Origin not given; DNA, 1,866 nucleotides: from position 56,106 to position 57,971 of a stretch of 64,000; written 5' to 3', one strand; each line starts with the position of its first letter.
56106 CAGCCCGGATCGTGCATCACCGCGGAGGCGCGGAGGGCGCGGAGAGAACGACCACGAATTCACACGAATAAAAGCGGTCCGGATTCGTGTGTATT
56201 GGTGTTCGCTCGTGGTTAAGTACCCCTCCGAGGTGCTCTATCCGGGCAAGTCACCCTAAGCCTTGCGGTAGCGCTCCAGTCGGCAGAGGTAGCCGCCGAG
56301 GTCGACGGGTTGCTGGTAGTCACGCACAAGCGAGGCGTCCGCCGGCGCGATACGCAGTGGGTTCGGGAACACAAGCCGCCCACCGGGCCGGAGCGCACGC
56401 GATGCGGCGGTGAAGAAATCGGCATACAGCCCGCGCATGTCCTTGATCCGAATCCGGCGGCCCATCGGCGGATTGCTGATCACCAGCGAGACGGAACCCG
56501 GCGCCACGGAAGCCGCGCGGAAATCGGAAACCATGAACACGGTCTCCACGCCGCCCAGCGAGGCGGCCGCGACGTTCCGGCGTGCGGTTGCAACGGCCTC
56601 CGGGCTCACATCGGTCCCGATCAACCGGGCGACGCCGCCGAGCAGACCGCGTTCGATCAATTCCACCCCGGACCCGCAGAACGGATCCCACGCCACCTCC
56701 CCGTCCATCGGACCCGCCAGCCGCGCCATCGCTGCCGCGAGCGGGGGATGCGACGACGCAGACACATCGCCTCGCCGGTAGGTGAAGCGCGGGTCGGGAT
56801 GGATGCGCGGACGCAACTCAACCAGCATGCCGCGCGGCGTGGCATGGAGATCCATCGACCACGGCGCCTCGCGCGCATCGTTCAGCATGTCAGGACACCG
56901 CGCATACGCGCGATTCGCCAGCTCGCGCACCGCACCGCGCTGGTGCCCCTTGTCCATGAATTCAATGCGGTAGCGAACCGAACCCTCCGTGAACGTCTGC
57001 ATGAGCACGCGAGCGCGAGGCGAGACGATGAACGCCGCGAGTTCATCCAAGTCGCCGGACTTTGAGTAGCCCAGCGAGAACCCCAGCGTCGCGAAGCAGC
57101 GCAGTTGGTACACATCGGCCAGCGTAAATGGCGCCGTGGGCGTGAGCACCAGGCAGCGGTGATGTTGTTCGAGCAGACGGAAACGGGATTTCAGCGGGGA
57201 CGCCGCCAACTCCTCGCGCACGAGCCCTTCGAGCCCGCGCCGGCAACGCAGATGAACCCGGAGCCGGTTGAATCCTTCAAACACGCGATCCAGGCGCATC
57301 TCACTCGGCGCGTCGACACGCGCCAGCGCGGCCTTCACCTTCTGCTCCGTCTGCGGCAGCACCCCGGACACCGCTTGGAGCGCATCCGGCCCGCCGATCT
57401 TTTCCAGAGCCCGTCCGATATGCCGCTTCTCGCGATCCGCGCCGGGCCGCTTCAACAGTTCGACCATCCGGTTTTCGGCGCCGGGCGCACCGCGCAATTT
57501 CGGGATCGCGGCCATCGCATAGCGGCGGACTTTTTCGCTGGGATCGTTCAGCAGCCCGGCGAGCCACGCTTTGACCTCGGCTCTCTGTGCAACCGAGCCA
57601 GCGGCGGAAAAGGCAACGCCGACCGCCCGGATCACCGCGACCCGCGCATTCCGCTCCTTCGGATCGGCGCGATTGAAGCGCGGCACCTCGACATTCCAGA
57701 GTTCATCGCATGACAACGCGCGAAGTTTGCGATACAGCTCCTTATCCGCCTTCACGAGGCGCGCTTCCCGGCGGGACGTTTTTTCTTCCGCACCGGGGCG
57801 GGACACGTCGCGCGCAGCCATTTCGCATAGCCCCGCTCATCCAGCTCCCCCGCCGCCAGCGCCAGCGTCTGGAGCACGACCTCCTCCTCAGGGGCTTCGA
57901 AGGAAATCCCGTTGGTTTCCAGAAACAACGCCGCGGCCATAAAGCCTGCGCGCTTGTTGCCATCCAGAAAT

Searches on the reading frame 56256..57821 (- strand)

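Call 77: search_protein_families(library=ncbifam, proteins=[window:56256-57821:-], max_evalue=0.00001)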
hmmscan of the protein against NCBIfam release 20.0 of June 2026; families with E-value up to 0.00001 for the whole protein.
window:56256-57821:- (521 aa): 7 families
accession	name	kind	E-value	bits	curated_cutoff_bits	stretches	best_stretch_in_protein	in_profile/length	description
TIGR01177.1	TIGR01177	hypoth_equivalog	1.7e-14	53.9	316.55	1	358-492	167-299/330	TIGR01177 family methyltransferase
NF033398.1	rRNA_meth_EmtA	equivalog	2.4e-12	46.9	625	1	349-484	163-293/336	EmtA family 23S rRNA (guanine(2470)) methyltransferase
NF040721.1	Trm14_Arch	equivalog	3.4e-10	39.6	280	0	399-485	246-332/370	tRNA (guanine(6)-N2)-methyltransferase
NF040850.1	Trm14_Thcoccales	equivalog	5.4e-10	38.7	480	1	352-481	197-325/365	tRNA (guanine(6)-N2)-methyltransferase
NF008748.0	PRK11783.1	equivalog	1.1e-08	33.7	466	0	399-470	260-333/704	bifunctional 23S rRNA (guanine(2069)-N(7))-methyltransferase RlmK/23S rRNA (guanine(2445)-N(2))-methyltransferase RlmL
NF047649.1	MTase_UXPK_star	exception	1.3e-06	27.6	460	1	373-489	77-185/283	methyltransferase/UXPK-star double selenoprotein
TIGR03534.1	RF_mod_PrmC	equivalog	3.7e-06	26.6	199.1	1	397-452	112-165/253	peptide chain release factor N(5)-glutamine methyltransferase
